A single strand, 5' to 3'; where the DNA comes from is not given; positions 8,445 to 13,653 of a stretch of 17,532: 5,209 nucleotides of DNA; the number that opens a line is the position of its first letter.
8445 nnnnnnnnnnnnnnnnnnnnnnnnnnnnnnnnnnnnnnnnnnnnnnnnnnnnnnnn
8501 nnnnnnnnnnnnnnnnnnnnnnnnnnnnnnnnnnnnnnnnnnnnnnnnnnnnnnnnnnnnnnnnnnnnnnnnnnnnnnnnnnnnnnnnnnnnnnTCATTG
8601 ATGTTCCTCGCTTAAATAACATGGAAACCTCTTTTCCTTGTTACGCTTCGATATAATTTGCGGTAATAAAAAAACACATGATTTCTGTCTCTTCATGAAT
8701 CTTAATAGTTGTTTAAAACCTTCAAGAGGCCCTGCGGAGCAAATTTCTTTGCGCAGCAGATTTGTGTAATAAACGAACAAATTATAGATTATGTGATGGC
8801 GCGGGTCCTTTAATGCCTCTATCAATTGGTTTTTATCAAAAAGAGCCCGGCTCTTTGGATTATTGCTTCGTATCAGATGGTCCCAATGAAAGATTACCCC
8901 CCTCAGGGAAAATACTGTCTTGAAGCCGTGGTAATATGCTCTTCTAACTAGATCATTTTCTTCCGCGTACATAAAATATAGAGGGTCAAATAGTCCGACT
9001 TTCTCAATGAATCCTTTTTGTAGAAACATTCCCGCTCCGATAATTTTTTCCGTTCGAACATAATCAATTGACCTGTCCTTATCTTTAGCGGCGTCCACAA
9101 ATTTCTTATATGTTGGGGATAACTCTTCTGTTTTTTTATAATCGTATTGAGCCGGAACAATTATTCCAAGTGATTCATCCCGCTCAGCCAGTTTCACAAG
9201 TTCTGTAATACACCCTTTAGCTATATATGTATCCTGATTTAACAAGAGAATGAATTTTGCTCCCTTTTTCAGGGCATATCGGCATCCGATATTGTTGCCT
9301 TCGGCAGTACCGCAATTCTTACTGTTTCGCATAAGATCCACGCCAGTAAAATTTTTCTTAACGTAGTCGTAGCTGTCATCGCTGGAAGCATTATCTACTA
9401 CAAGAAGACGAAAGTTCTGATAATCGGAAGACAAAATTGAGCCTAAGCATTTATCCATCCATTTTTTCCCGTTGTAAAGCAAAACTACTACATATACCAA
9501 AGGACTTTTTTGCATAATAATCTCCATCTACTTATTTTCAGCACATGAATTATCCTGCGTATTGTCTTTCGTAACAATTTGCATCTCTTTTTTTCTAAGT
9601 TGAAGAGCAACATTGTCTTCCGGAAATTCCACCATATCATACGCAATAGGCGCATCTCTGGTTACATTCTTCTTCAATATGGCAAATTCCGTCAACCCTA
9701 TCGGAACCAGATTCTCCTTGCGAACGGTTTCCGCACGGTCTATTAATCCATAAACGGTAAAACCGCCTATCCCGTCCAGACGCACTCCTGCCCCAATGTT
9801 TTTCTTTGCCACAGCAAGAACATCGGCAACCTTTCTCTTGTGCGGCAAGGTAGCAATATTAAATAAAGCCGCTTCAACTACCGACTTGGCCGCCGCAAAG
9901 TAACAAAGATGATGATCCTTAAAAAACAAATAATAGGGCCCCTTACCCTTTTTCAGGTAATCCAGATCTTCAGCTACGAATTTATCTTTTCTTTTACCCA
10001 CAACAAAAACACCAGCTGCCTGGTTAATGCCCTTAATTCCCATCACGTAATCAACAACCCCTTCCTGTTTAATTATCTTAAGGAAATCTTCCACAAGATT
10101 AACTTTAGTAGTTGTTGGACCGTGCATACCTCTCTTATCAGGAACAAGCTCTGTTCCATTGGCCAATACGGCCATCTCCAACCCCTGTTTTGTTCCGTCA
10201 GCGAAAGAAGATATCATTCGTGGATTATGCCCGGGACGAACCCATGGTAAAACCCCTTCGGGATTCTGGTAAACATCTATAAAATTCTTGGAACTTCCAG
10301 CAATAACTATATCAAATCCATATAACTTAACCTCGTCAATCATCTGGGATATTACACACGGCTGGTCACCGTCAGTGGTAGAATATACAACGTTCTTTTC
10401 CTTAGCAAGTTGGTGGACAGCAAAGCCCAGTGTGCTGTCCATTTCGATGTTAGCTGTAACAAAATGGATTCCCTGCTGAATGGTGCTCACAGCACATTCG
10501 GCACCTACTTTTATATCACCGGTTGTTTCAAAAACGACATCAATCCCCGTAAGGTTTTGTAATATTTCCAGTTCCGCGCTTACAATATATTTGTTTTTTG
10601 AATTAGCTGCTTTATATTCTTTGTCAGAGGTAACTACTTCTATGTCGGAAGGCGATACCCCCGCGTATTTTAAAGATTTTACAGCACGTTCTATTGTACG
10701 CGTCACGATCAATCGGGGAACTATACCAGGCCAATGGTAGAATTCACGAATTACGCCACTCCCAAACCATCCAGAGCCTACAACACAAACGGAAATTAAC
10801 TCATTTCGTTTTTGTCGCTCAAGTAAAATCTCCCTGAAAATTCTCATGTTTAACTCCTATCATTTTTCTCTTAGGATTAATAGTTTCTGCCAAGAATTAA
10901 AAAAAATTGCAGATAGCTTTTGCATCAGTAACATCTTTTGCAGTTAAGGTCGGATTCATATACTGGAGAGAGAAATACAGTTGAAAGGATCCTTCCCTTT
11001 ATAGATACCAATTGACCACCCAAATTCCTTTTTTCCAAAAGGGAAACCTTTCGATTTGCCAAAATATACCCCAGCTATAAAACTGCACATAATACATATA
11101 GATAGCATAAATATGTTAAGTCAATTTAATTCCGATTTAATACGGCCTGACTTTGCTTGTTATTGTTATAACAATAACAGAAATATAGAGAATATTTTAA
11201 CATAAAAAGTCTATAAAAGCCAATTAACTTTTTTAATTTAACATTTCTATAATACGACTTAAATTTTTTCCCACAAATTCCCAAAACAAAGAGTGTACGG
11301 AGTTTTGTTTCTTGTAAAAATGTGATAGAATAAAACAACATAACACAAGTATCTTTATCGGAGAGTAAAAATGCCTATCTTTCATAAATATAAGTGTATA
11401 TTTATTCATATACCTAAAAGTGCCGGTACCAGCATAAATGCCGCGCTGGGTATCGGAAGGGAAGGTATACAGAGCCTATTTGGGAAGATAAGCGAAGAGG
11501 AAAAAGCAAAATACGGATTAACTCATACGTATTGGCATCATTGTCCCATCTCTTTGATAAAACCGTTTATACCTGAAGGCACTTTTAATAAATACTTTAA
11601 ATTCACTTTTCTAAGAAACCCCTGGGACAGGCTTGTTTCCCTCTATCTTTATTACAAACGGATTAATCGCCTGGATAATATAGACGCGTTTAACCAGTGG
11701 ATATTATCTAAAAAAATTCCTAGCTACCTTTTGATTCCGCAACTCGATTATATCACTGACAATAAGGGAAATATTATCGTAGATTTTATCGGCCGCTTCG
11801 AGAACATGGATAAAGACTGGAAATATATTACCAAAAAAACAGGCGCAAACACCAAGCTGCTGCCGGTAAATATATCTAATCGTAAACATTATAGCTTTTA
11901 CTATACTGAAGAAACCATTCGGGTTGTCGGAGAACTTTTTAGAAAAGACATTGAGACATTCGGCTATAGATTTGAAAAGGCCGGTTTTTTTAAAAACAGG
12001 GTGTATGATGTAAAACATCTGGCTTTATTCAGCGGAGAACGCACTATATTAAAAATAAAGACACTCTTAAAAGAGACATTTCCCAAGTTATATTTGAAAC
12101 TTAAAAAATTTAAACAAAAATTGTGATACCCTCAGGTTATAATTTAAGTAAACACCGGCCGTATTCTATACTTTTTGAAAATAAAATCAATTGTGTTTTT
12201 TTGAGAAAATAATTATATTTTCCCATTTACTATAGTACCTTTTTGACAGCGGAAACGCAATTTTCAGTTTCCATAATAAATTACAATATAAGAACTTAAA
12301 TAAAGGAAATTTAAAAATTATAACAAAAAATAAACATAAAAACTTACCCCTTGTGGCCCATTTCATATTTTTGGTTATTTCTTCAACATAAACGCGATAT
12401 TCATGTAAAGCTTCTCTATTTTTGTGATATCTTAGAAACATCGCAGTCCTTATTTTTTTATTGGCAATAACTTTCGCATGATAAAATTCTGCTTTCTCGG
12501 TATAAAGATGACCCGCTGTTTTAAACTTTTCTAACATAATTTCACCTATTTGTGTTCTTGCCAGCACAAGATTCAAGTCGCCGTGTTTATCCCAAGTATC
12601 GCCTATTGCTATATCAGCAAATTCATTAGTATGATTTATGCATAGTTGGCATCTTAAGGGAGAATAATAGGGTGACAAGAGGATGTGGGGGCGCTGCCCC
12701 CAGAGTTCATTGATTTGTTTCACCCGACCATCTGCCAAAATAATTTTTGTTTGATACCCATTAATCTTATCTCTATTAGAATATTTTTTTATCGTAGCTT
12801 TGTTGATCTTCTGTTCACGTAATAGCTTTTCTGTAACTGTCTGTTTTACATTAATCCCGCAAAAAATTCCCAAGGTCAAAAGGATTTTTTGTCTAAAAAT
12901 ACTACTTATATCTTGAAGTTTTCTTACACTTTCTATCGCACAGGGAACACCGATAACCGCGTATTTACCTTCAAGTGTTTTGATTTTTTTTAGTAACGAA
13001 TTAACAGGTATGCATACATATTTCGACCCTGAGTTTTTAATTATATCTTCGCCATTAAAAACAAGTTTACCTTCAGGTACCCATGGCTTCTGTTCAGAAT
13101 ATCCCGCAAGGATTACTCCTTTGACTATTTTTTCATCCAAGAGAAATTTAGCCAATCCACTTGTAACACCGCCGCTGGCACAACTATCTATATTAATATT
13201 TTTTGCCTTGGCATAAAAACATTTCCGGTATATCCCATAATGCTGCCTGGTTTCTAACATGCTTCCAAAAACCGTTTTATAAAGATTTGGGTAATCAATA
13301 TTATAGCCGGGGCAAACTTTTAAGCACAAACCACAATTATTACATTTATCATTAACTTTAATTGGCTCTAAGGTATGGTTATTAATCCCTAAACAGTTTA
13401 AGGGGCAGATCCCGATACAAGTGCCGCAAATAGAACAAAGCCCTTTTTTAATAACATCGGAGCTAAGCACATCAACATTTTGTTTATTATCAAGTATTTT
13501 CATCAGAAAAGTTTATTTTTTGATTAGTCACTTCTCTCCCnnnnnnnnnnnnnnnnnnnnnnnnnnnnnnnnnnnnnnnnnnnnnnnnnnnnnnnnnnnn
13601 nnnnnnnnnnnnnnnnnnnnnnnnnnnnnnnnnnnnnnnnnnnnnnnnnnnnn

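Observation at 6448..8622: A+T-rich two-gene insert: fold-III PLP decarboxylase plus GNAT, both with hydrophobic N-terminal extensions, inside a glycan operon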

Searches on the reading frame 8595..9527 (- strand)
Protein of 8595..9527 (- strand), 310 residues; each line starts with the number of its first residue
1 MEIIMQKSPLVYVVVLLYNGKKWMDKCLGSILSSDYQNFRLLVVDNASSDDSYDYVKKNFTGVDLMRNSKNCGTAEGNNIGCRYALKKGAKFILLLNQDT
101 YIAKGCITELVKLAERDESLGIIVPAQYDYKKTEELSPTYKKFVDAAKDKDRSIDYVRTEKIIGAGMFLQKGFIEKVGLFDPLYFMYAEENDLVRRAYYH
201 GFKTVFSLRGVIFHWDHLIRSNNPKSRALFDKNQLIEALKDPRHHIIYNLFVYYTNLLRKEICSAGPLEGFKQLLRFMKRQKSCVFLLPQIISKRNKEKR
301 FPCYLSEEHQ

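Call 4: search_protein_families(library=pfam, proteins=[window:8595-9527:-], max_evalue=0.01)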
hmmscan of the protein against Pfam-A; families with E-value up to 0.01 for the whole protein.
window:8595-9527:- (310 aa): 4 families
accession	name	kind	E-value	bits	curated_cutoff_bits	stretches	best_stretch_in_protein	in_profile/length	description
PF00535.33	Glycos_transf_2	-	5.5e-19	69.1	23.3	1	13-164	2-155/168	Glycosyl transferase family 2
PF13641.12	Glyco_tranf_2_3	-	4.3e-11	43.7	27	1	11-232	3-222/230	Glycosyltransferase like family 2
PF13632.12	Glyco_trans_2_3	-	0.0007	19.9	27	1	92-207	1-116/198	Glycosyl transferase family group 2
PF10111.15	Glyco_tranf_2_2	-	0.0032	17.4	27.3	1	13-115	2-107/276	Glycosyltransferase like family 2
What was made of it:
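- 8595..9527 (-): GT2 glycosyltransferase immediately upstream; GT2 genes recur next to clade members. Pfam, call 4.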

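Call 5: search_protein_families(library=ncbifam, proteins=[window:8595-9527:-], max_evalue=0.01)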
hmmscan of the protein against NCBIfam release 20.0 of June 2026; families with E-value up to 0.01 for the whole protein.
window:8595-9527:- (310 aa): 16 families
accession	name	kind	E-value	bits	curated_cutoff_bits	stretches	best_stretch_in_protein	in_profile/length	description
TIGR01556.1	rhamnosyltran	subfamily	1.1e-18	67.4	200.55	1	35-186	18-172/281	rhamnosyltransferase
NF007482.0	PRK10073.1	equivalog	1.5e-10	40.6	423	1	5-137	2-133/334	glycosyltransferase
NF050113.1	gal_furan_GlfT1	equivalog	1.7e-10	40.7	330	1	13-214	3-206/290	galactofuranosyltransferase GlfT1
TIGR03111.1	glyc2_xrt_Gpos1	hypoth_equivalog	1.7e-08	33.7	363.95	1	5-123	45-165/439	TIGR03111 family XrtG-associated glycosyltransferase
NF050050.1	ProtGlycPglI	equivalog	6.3e-08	32.3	500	1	9-115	2-109/306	GalNAc(5)-diNAcBac-PP-undecaprenol beta-1,3-glucosyltransferase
NF047683.1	TeichurnBiosyTuaG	equivalog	1.5e-07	31.3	400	1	5-110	2-107/252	teichuronic acid biosynthesis protein TuaG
TIGR03937.1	PgaC_IcaA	equivalog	3.1e-07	29.7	422.3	1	5-122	41-158/407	poly-beta-1,6-N-acetyl-D-glucosamine synthase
NF053739.1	GlytfEpsEBac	equivalog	8.8e-07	28.2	450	1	9-79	1-75/265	glycosyltransferase EpsE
TIGR03965.1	mycofact_glyco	equivalog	3.9e-06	26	280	1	8-212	73-278/467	mycofactocin biosynthesis glycosyltransferase MftF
TIGR04283.1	glyco_like_mftF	equivalog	1.4e-05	24.8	182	1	13-201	3-173/221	TIGR04283 family arsenosugar biosynthesis glycosyltransferase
NF038299.1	EPS_HpsN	equivalog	0.00015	20.8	425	1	9-141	1-133/317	hormogonium polysaccharide biosynthesis glycosyltransferase HpsN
TIGR04195.1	S_glycosyl_SunS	equivalog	0.00023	20.1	350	1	9-66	57-111/421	SunS family peptide S-glycosyltransferase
NF007453.0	PRK10018.1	equivalog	0.00042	20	382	1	5-79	2-79/280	colanic acid biosynthesis glycosyltransferase WcaA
NF038302.1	EPS_HpsE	equivalog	0.00066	18.7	300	1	13-167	5-168/307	hormogonium polysaccharide biosynthesis glycosyltransferase HpsE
TIGR04017.1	WcaA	equivalog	0.00089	18.9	495.75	1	6-76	2-75/279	colanic acid biosynthesis glycosyltransferase WcaA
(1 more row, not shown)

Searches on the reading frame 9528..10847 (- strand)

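Call 4: search_protein_families(library=pfam, proteins=[window:9528-10847:-], max_evalue=0.01)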
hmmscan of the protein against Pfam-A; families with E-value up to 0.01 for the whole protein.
window:9528-10847:- (439 aa): 2 families
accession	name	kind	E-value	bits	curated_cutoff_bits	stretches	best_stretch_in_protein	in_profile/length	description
PF21135.2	DRL_cat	-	6.5e-39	134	27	1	160-317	1-162/164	Oxidoreductase DRL, catalytic domain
PF03447.22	NAD_binding_3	-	0.0013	19.9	24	1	71-153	27-111/116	Homoserine dehydrogenase, NAD binding domain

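Call 5: search_protein_families(library=ncbifam, proteins=[window:9528-10847:-], max_evalue=0.01)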
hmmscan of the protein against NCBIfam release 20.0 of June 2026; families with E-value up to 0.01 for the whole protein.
window:9528-10847:- (439 aa): 1 family
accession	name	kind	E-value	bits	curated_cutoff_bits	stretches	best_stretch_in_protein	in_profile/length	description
NF004976.0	PRK06349.1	subfamily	3.3e-06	26.5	205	1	70-153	42-125/430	homoserine dehydrogenase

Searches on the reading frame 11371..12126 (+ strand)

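Call 4: search_protein_families(library=pfam, proteins=[window:11371-12126:+], max_evalue=0.01)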
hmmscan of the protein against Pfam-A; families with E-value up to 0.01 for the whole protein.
window:11371-12126:+ (251 aa): 1 family
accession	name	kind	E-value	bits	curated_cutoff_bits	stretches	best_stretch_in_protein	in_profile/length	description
PF03567.20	Sulfotransfer_2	-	7.6e-15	56.2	22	1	4-199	6-251/252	Sulfotransferase family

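Call 5: search_protein_families(library=ncbifam, proteins=[window:11371-12126:+], max_evalue=0.01)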
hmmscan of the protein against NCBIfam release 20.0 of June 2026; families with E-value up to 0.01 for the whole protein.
window:11371-12126:+ (251 aa): 0 families

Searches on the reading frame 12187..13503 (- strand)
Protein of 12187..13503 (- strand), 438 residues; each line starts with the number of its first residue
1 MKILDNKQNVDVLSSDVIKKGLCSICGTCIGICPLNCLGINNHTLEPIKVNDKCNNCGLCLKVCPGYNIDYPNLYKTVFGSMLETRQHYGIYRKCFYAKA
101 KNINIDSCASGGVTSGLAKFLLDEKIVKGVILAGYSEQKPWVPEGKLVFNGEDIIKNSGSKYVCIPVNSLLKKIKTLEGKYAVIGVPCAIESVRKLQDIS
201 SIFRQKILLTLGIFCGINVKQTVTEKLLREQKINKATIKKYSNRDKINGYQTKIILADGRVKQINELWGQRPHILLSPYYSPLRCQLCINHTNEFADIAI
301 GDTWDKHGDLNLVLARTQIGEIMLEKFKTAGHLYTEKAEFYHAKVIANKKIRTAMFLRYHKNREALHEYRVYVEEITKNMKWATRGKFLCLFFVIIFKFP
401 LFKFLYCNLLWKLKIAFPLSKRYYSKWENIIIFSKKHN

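Call 4: search_protein_families(library=pfam, proteins=[window:12187-13503:-], max_evalue=0.01)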
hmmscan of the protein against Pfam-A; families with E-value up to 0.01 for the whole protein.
window:12187-13503:- (438 aa): 11 families
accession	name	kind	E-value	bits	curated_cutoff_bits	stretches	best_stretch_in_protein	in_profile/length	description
PF04432.18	FrhB_FdhB_C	-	1.8e-29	103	23.3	1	180-338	3-147/150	Coenzyme F420 hydrogenase/dehydrogenase, beta subunit C terminus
PF04422.18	FrhB_FdhB_N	-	7.6e-15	55.3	22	1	96-172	2-78/78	Coenzyme F420 hydrogenase/dehydrogenase, beta subunit N-term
PF13237.11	Fer4_10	-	3.7e-07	30.4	25.5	2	48-109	3-43/53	4Fe-4S dicluster domain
PF00037.32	Fer4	-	7.3e-05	22.9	21.1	1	49-65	3-19/24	4Fe-4S binding domain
PF14697.11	Fer4_21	-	0.00024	21.6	35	1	18-65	3-52/59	4Fe-4S dicluster domain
PF12838.12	Fer4_7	-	0.0012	19.7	27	1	23-65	2-49/52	4Fe-4S dicluster domain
PF13187.11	Fer4_9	-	0.0018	18.7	27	1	23-66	2-49/52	4Fe-4S dicluster domain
PF12797.12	Fer4_2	-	0.002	18.4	24.5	1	50-65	6-21/22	4Fe-4S binding domain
PF12837.12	Fer4_6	-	0.0021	18.3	25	1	52-65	7-20/24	4Fe-4S binding domain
PF12800.12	Fer4_4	-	0.0039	17.9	24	1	52-65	2-15/17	4Fe-4S binding domain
PF25160.1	LdpA_Fe-S-bd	-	0.009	16.2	27.6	0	50-70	24-44/49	LdpA Fe-S cluster-binding domain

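Call 5: search_protein_families(library=ncbifam, proteins=[window:12187-13503:-], max_evalue=0.01)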
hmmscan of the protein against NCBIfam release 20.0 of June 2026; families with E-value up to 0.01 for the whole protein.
window:12187-13503:- (438 aa): 37 families (the best 25 are shown)
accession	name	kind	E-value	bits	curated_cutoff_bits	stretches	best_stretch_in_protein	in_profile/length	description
NF006807.0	PRK09325.1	subfamily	1.5e-29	102.9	269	1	88-343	3-251/283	coenzyme F420-reducing hydrogenase subunit beta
TIGR03289.1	frhB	equivalog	6.2e-25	87.8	331.5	1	90-340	2-245/275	coenzyme F420 hydrogenase subunit beta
NF006808.0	PRK09326.1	equivalog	3.5e-22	78.7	444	1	15-328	6-295/341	F420H2 dehydrogenase subunit F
NF040616.1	F420_dehyd_FpoF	exception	4.4e-22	78.5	475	1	16-328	6-294/337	F420H2 dehydrogenase subunit FpoF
NF042909.1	FMH_DH_FwdF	exception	6.9e-07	28.7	375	1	7-75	211-280/336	tungsten-dependent formylmethanofuran dehydrogenase subunit FwdF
NF010368.0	PRK13795.1-3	equivalog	2.6e-06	26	588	1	17-65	583-628/635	hypothetical protein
TIGR03294.1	FrhG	equivalog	8.1e-06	25.7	245.5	1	14-66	167-217/228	coenzyme F420 hydrogenase subunit gamma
NF038196.1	ferrodoxin_EFR1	subfamily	1.4e-05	25.2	75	1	46-71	178-203/242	EFR1 family ferrodoxin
NF005504.0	PRK07118.1-3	equivalog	1.5e-05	24.6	437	1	23-69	142-188/293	Fe-S cluster domain-containing protein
NF043039.1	HgcAB_like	equivalog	1.6e-05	24.6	285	1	18-66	297-346/350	HgcAB-like fusion protein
NF040864.1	HgcB_ferredoxin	equivalog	1.6e-05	24.6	99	1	18-69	11-61/93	mercury methylation ferredoxin HgcB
TIGR00403.1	ndhI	equivalog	3.4e-05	23.5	302.35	0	15-41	96-122/183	NAD(P)H-quinone oxidoreductase subunit I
NF045874.1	Vhu_polyferre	exception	0.0001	21.2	600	1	19-66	85-240/381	F420-non-reducing hydrogenase associated-polyferredoxin VhuB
NF010369.0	PRK13795.1-4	equivalog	0.00011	20.6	1086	1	17-70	571-625/633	hypothetical protein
NF003475.0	PRK05113.1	equivalog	0.00024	21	203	1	14-75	106-166/190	electron transport complex subunit RsxB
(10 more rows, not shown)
